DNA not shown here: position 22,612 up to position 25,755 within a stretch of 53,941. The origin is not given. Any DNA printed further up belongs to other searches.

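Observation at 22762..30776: VirB2-like pilin + giant polytopic membrane protein + exported propeller-like protein, directly followed by an M-domain-less Clp AAA+: candidate undescribed envelope/export module with no VirB4/VirD4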

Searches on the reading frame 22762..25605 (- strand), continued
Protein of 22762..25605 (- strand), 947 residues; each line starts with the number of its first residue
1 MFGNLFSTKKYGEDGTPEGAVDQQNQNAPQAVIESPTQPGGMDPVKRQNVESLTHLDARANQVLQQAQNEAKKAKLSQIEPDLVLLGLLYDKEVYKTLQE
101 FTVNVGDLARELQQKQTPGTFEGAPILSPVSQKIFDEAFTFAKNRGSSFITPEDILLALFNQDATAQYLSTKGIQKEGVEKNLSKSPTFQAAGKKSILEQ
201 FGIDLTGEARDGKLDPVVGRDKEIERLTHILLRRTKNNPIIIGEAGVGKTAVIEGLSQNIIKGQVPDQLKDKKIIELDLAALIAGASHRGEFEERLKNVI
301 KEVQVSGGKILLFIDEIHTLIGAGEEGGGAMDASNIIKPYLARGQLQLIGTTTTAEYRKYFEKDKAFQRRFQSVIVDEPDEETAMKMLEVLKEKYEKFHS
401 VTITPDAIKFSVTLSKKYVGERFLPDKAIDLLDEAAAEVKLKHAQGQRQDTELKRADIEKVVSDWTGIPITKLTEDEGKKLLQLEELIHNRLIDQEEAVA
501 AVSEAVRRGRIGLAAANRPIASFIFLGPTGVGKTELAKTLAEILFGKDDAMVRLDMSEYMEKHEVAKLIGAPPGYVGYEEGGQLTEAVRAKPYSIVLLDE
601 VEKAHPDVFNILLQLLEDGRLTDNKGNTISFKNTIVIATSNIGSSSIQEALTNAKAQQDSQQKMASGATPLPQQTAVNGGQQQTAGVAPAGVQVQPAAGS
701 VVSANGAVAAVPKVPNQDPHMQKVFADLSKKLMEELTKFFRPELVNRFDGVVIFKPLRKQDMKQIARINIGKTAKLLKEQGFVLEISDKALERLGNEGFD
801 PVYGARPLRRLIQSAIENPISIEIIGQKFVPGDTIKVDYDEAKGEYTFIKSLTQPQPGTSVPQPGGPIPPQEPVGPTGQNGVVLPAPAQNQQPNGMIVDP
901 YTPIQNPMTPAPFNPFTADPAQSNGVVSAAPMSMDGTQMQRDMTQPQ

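Call 77: find_homologous_proteins(query=A3, max_evalue=1e-50)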
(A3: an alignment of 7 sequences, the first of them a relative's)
Query A3 (7 sequences) (1179 aa, profile of the alignment): 8000 proteins with E <= 1e-50 among 8000 candidates; the best 120 are listed.
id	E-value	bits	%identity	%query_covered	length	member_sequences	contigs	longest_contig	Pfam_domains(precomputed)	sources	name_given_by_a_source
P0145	0.0e+0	1660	100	100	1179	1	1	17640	PF13173.13,PF02861.26,PF20030.6,PF00004.36,PF13401.13,PF23569.2,PF03193.23,PF17871.8,PF13238.13,PF01637.25,PF07728.21,PF13191.13,PF07724.21,PF10431.16,PF20720.4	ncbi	-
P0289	0.0e+0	1557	85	100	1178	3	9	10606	PF13173.13,PF02861.26,PF20030.6,PF00004.36,PF13401.13,PF23569.2,PF03193.23,PF17871.8,PF13238.13,PF01637.25,PF07728.21,PF13191.13,PF01695.24,PF07724.21,PF05621.18,PF10431.16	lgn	-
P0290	0.0e+0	1527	67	58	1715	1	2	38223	PF13173.13,PF02861.26,PF00158.33,PF07724.21,PF00004.36,PF13401.13,PF23569.2,PF17871.8,PF07728.21,PF10431.16,PF13191.13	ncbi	-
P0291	0.0e+0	1519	67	58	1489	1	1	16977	PF13173.13,PF02861.26,PF00004.36,PF13401.13,PF23569.2,PF17871.8,PF01637.25,PF07728.21,PF13191.13,PF00158.33,PF07724.21,PF12775.14,PF05621.18,PF10431.16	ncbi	-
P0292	0.0e+0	1509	67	58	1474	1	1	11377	PF13173.13,PF02861.26,PF00004.36,PF13401.13,PF23569.2,PF17871.8,PF01637.25,PF07728.21,PF13191.13,PF00158.33,PF07724.21,PF10431.16,PF09723.16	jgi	jgi:ATP-dependent Clp protease ATP-binding subunit ClpC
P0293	0.0e+0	1508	65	58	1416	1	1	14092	PF13173.13,PF02861.26,PF00004.36,PF13401.13,PF23569.2,PF17871.8,PF01637.25,PF07728.21,PF13191.13,PF00158.33,PF07724.21,PF05621.18,PF10431.16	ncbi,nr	ncbi:MAG: AAA family ATPase [bacterium]|nr:AAA family ATPase [bacterium]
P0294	0.0e+0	1503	76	99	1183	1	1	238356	PF13173.13,PF02861.26,PF20030.6,PF00004.36,PF13401.13,PF23569.2,PF17871.8,PF01637.25,PF07728.21,PF13191.13,PF07724.21,PF10431.16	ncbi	ncbi:MAG: AAA family ATPase [Patescibacteria group bacterium]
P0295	0.0e+0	1502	82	90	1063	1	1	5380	PF13173.13,PF02861.26,PF20030.6,PF00004.36,PF13401.13,PF23569.2,PF17871.8,PF13238.13,PF01637.25,PF07728.21,PF13191.13,PF07724.21,PF05621.18,PF10431.16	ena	-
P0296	0.0e+0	1500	65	58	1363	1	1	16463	PF13173.13,PF02861.26,PF00004.36,PF13401.13,PF23569.2,PF17871.8,PF07728.21,PF13191.13,PF00158.33,PF07724.21,PF05621.18,PF10431.16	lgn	-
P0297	0.0e+0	1500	66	59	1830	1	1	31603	PF13173.13,PF02861.26,PF00004.36,PF13401.13,PF23569.2,PF17871.8,PF01637.25,PF07728.21,PF13191.13,PF00158.33,PF07724.21,PF10431.16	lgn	-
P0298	0.0e+0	1498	66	58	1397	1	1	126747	PF13173.13,PF02861.26,PF00004.36,PF13401.13,PF23569.2,PF17871.8,PF01637.25,PF07728.21,PF13191.13,PF00158.33,PF07724.21,PF10431.16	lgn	-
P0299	0.0e+0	1498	67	58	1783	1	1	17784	PF13173.13,PF02861.26,PF00158.33,PF07724.21,PF00004.36,PF13401.13,PF23569.2,PF17871.8,PF07728.21,PF10431.16,PF13191.13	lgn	-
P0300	0.0e+0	1494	65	58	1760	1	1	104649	PF13173.13,PF02861.26,PF00158.33,PF07724.21,PF00004.36,PF13401.13,PF23569.2,PF17871.8,PF07728.21,PF10431.16,PF13191.13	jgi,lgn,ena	-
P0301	0.0e+0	1493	64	58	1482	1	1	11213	PF13173.13,PF02861.26,PF00158.33,PF07724.21,PF00004.36,PF13401.13,PF23569.2,PF17871.8,PF07728.21,PF10431.16,PF13191.13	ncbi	-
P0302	0.0e+0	1492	65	58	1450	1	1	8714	PF13173.13,PF02861.26,PF00004.36,PF13401.13,PF23569.2,PF17871.8,PF07728.21,PF13191.13,PF00158.33,PF07724.21,PF05621.18,PF10431.16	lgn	-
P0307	0.0e+0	1469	65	58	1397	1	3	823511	PF13173.13,PF02861.26,PF00158.33,PF07724.21,PF00004.36,PF13401.13,PF23569.2,PF17871.8,PF07728.21,PF10431.16,PF13191.13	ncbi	-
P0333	0.0e+0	1429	65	98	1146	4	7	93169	PF02861.26,PF20030.6,PF00004.36,PF13401.13,PF23569.2,PF17871.8,PF13238.13,PF01637.25,PF07728.21,PF13191.13,PF00158.33,PF07724.21,PF10431.16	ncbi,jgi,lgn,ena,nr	ncbi:MAG TPA: AAA family ATPase [Candidatus Woesebacteria bacterium]|nr:AAA family ATPase [Candidatu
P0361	0.0e+0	1421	67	94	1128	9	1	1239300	PF02861.26,PF20030.6,PF00004.36,PF13401.13,PF23569.2,PF17871.8,PF13238.13,PF01637.25,PF07728.21,PF13191.13,PF07724.21,PF10431.16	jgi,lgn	jgi:ATP-dependent Clp protease ATP-binding subunit ClpC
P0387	0.0e+0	1411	61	66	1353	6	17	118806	PF13173.13,PF02861.26,PF00158.33,PF07724.21,PF00004.36,PF13401.13,PF23569.2,PF17871.8,PF07728.21,PF10431.16,PF13191.13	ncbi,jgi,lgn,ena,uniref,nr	ncbi:hypothetical protein A3H80_05205 [Candidatus Roizmanbacteria bacterium RIFCSPLOWO2_02_FULL_37_1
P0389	0.0e+0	1410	57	73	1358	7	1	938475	PF13173.13,PF02861.26,PF00158.33,PF07724.21,PF00004.36,PF13401.13,PF23569.2,PF17871.8,PF07728.21,PF10431.16,PF13191.13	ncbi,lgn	-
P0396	0.0e+0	1409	62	64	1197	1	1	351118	PF13173.13,PF02861.26,PF20030.6,PF00004.36,PF13401.13,PF23569.2,PF17871.8,PF01637.25,PF07728.21,PF13191.13,PF00158.33,PF07724.21,PF05729.19,PF10431.16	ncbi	-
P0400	0.0e+0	1408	67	58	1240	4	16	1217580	PF13173.13,PF02861.26,PF20030.6,PF00004.36,PF13401.13,PF23569.2,PF17871.8,PF07728.21,PF13191.13,PF00158.33,PF07724.21,PF05621.18,PF10431.16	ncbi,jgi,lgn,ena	-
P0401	0.0e+0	1408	63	63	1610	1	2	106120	PF13173.13,PF02861.26,PF20030.6,PF00004.36,PF13401.13,PF23569.2,PF17871.8,PF01637.25,PF07728.21,PF13191.13,PF00158.33,PF07724.21,PF05621.18,PF10431.16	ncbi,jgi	ncbi:MAG: negative regulator of tic competence ClpC/MecB [Candidatus Parcubacteria bacterium]|jgi:AT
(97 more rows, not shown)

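Call 78: find_encoding_contigs(protein=P0333, flank=8000, max_places=1)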
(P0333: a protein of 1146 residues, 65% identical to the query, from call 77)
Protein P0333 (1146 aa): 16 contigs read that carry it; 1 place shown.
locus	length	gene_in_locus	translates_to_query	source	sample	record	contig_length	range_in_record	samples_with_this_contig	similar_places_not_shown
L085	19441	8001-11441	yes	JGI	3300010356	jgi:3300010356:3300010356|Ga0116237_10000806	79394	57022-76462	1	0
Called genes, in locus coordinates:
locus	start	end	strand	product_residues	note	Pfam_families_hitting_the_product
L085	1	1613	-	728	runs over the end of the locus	PF00133:tRNA-synt_1, PF09334:tRNA-synt_1g (weak), PF00133:tRNA-synt_1, PF09334:tRNA-synt_1g (weak), PF08264:Anticodon_1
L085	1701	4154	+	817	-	PF10060:DUF2298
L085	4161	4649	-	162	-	-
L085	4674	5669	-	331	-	PF05257:CHAP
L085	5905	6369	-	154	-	-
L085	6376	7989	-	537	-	-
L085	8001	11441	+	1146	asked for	PF02861:Clp_N, PF00004:AAA, PF23569:NBD_SMAX1 (weak), PF17871:AAA_lid_9, PF00004:AAA (weak), PF07724:AAA_2, PF07728:AAA_5, PF10431:ClpB_D2-small, +6 more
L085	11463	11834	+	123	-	PF18895:T4SS_pilin (weak)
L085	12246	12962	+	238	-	PF00696:AA_kinase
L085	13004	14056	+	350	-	PF02463:SMC_N, PF13175:AAA_15, PF13476:AAA_23 (weak)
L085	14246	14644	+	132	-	PF00293:NUDIX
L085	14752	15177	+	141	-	PF00293:NUDIX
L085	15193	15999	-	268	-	PF13495:Phage_int_SAM_4, PF00589:Phage_integrase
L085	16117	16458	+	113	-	-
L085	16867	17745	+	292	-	PF00248:Aldo_ket_red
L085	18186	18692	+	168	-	PF00578:AhpC-TSA (weak), PF00085:Thioredoxin, PF13098:Thioredoxin_2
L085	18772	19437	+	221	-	PF13386:DsbD_2 (weak)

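Call 79: find_encoding_contigs(protein=P0387, flank=8000, max_places=1)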
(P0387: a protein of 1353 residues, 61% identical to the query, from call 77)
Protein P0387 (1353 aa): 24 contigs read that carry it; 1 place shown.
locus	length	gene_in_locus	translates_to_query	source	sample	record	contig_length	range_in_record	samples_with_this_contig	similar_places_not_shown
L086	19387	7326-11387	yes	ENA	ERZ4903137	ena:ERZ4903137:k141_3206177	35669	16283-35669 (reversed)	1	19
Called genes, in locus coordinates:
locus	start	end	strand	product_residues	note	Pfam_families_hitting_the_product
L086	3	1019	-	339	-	?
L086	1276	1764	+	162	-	PF02661:Fic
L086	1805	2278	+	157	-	PF04308:RNaseH_like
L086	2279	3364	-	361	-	PF00004:AAA, PF07728:AAA_5, PF13401:AAA_22 (faint), PF22667:Lon_lid (weak)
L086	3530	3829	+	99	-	PF00166:Cpn10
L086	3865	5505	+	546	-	PF00118:Cpn60_TCP1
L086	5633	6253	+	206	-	PF12844:HTH_19 (weak), PF13413:HTH_25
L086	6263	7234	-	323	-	PF01073:3Beta_HSD, PF01370:Epimerase, PF02719:Polysacc_synt_2, PF04321:RmlD_sub_bind, PF07993:NAD_binding_4, PF16363:GDP_Man_Dehyd, PF13460:NAD_binding_10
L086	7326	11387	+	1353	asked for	PF02861:Clp_N, PF23569:NBD_SMAX1 (weak), PF00004:AAA, PF17871:AAA_lid_9, PF00004:AAA (weak), PF07724:AAA_2, PF07728:AAA_5, PF10431:ClpB_D2-small, +4 more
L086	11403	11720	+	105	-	PF18895:T4SS_pilin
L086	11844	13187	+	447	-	PF00696:AA_kinase, PF13489:Methyltransf_23, PF02353:CMAS (weak), PF07021:MetW, PF08241:Methyltransf_11, PF08242:Methyltransf_12, PF13649:Methyltransf_25, PF13847:Methyltransf_31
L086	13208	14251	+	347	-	PF02463:SMC_N, PF13175:AAA_15, PF13476:AAA_23 (weak), PF13304:AAA_21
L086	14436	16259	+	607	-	PF01807:Zn_ribbon_DnaG, PF10410:DnaB_bind (faint), PF08275:DNAG_N, PF01751:Toprim, PF13155:Toprim_2, PF13662:Toprim_4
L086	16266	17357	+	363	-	PF00140:Sigma70_r1_2, PF04542:Sigma70_r2, PF04539:Sigma70_r3, PF04545:Sigma70_r4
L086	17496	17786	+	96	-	PF01541:GIY-YIG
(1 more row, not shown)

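Call 80: find_encoding_contigs(protein=P0307, flank=8000, max_places=1)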
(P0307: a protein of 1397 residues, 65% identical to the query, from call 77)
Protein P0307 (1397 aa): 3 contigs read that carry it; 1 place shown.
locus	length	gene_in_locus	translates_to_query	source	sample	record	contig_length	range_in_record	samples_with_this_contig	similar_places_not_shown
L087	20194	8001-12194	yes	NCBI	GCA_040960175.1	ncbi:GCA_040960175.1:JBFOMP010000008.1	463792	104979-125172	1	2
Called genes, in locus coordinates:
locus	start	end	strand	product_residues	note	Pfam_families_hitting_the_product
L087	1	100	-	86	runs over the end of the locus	-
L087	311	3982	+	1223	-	-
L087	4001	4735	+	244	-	-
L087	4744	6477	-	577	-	-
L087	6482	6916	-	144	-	-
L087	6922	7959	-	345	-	-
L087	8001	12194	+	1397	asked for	PF02861:Clp_N, PF23569:NBD_SMAX1, PF00004:AAA, PF17871:AAA_lid_9, PF00004:AAA (weak), PF07724:AAA_2, PF07728:AAA_5, PF10431:ClpB_D2-small, +4 more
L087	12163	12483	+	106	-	PF18895:T4SS_pilin (weak)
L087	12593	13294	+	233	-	PF00696:AA_kinase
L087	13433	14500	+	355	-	PF02463:SMC_N, PF13175:AAA_15 (faint), PF13476:AAA_23 (weak), PF13304:AAA_21 (faint)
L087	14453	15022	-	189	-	PF00717:Peptidase_S24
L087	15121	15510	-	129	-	PF05635:23S_rRNA_IVP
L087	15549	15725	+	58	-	-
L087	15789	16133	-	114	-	-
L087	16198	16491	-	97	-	PF13560:HTH_31 (weak), PF01381:HTH_3, PF13443:HTH_26 (weak)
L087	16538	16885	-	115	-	PF05973:Gp49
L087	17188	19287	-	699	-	PF00009:GTP_EFTU, PF22042:EF-G_D2, PF03144:GTP_EFTU_D2, PF14492:EFG_III, PF16658:RF3_C (weak), PF03764:EFG_IV, PF00679:EFG_C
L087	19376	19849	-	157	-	PF00177:Ribosomal_S7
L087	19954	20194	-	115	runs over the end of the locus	PF00164:Ribosom_S12_S23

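Call 81: find_encoding_contigs(protein=P0361, flank=8000, max_places=1)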
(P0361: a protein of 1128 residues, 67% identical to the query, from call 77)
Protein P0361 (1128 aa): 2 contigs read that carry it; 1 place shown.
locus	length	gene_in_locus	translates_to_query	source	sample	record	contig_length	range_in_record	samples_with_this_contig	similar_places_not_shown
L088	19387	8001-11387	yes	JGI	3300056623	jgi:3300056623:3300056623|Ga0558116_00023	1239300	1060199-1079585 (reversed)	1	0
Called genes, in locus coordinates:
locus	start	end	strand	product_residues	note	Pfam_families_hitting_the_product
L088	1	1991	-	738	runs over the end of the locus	PF00133:tRNA-synt_1, PF09334:tRNA-synt_1g (weak), PF13603:tRNA-synt_1_2 (weak), PF00133:tRNA-synt_1, PF09334:tRNA-synt_1g (weak), PF08264:Anticodon_1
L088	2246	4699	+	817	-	PF10060:DUF2298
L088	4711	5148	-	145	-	-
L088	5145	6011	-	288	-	-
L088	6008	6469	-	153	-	-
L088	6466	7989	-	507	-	-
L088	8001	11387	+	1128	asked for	PF02861:Clp_N, PF02861:Clp_N, PF00004:AAA, PF17871:AAA_lid_9, PF07724:AAA_2, PF00004:AAA, PF07728:AAA_5, PF10431:ClpB_D2-small, +6 more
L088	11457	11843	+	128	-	PF18895:T4SS_pilin (weak)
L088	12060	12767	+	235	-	PF00696:AA_kinase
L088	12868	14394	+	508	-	PF09852:DUF2079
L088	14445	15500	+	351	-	PF02463:SMC_N, PF13175:AAA_15, PF13476:AAA_23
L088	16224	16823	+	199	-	PF00565:SNase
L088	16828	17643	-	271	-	PF00950:ABC-3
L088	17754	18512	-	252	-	PF02463:SMC_N (weak), PF00005:ABC_tran, PF13304:AAA_21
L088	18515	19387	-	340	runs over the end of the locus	PF01297:ZnuA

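Call 82: find_encoding_contigs(protein=P0400, flank=8000, max_places=1)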
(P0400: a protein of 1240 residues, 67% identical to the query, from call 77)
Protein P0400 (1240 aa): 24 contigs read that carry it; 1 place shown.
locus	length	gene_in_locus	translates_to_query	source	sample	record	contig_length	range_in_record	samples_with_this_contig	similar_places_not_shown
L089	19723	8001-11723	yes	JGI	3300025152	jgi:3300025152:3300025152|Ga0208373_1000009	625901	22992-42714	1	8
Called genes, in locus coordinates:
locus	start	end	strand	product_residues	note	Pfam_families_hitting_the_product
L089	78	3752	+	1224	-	-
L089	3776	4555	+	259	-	-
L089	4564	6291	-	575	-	-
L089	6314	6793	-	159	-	-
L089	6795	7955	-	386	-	PF13529:Peptidase_C39_2 (weak)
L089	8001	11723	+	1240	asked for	PF02861:Clp_N, PF23569:NBD_SMAX1 (weak), PF00004:AAA, PF17871:AAA_lid_9, PF00004:AAA, PF07724:AAA_2, PF07728:AAA_5, PF10431:ClpB_D2-small, +6 more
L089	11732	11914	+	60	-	-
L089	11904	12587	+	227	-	-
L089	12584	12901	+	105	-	PF18895:T4SS_pilin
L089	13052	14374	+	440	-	PF00696:AA_kinase, PF13489:Methyltransf_23, PF07021:MetW (weak), PF08241:Methyltransf_11, PF08242:Methyltransf_12, PF13649:Methyltransf_25, PF13847:Methyltransf_31 (weak)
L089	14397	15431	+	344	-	PF02463:SMC_N, PF13175:AAA_15, PF13476:AAA_23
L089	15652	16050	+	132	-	PF03479:PCC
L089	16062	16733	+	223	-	-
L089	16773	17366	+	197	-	PF02698:DUF218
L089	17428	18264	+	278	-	-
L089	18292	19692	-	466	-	-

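Call 83: find_encoding_contigs(protein=P0401, flank=8000, max_places=1)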
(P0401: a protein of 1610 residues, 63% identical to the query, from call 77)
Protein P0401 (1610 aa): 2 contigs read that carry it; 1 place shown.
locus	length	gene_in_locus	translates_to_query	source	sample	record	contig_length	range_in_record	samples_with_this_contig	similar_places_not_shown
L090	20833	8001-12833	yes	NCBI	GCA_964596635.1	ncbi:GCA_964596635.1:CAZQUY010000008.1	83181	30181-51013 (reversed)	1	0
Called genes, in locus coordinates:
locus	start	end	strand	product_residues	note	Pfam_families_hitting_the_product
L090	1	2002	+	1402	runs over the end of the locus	-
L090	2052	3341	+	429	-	-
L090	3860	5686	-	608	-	-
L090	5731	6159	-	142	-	-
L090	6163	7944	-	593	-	-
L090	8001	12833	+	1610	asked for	PF02861:Clp_N, PF23569:NBD_SMAX1 (weak), PF00004:AAA, PF17871:AAA_lid_9, PF00004:AAA (weak), PF07724:AAA_2, PF07728:AAA_5, PF10431:ClpB_D2-small, +7 more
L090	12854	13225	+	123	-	-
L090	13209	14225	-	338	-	PF01467:CTP_transf_like, PF04019:DUF359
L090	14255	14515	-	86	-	PF12674:Zn_ribbon_2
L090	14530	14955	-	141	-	-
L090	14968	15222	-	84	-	PF01541:GIY-YIG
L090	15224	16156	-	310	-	PF00586:AIRS, PF02769:AIRS_C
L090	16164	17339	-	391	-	PF06224:AlkZ-like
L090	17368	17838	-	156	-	PF07884:VKOR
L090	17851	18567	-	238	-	PF09335:VTT_dom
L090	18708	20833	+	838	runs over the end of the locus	PF00690:Cation_ATPase_N, PF00122:E1-E2_ATPase, PF00702:Hydrolase, PF13246:Cation_ATPase, PF00689:Cation_ATPase_C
